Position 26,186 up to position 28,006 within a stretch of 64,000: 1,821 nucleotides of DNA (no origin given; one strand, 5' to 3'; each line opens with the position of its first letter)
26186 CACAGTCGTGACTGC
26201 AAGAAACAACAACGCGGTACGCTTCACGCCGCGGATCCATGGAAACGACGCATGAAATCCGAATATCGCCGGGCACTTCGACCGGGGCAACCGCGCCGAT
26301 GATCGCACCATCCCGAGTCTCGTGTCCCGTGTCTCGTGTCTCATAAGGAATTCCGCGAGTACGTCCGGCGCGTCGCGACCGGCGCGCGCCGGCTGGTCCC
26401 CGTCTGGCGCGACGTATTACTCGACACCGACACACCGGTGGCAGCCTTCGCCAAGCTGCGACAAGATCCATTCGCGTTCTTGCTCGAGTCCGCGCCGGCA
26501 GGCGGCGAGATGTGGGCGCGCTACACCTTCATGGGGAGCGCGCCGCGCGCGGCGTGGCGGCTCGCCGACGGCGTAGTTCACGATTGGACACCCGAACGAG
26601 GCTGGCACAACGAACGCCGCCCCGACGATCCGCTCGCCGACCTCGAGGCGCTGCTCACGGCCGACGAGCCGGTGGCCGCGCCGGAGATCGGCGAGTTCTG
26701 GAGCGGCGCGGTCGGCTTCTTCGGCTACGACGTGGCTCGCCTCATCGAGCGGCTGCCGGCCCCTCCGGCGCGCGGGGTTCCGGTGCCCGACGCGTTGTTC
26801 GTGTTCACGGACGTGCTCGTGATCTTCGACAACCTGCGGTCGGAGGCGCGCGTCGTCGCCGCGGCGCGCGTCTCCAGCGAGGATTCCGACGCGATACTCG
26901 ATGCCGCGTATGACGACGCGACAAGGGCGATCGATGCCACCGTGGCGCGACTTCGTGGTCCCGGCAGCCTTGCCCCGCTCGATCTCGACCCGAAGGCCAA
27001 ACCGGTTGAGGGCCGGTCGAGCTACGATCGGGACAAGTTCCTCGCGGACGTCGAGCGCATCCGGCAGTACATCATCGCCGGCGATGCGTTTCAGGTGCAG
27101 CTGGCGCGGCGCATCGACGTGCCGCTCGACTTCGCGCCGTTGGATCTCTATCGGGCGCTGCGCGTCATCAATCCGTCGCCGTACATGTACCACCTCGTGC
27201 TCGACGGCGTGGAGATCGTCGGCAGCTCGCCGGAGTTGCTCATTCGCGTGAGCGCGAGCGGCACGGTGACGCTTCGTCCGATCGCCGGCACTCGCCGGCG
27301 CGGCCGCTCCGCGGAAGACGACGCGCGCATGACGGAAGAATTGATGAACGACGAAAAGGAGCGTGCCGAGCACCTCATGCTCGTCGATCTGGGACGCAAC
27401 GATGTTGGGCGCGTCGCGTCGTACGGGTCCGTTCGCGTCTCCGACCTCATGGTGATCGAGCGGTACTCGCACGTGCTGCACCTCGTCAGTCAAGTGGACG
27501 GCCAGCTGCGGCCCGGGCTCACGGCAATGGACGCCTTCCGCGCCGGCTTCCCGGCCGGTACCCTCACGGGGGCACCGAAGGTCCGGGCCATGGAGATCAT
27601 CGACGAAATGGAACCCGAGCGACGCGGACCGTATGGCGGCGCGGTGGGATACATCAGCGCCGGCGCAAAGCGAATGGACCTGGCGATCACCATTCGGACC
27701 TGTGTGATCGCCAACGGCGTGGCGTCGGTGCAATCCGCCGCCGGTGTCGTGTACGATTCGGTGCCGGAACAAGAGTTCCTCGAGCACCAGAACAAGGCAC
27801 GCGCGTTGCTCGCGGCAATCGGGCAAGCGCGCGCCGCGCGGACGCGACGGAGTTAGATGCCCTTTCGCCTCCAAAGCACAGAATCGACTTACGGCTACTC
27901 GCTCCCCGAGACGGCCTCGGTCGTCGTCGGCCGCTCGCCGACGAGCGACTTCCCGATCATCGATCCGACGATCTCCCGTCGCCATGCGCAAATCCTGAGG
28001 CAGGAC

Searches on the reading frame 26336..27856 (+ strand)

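Call 4: search_protein_families(library=pfam, proteins=[window:26336-27856:+], max_evalue=0.01)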
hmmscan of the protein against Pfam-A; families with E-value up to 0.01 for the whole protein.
window:26336-27856:+ (506 aa): 2 families
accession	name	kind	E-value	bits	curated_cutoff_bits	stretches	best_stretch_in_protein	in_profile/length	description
PF00425.24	Chorismate_bind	-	2.2e-84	283.5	27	1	232-487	2-257/257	chorismate binding enzyme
PF04715.19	Anth_synt_I_N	-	1.3e-25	90.7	23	1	30-170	1-137/140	Anthranilate synthase component I, N terminal region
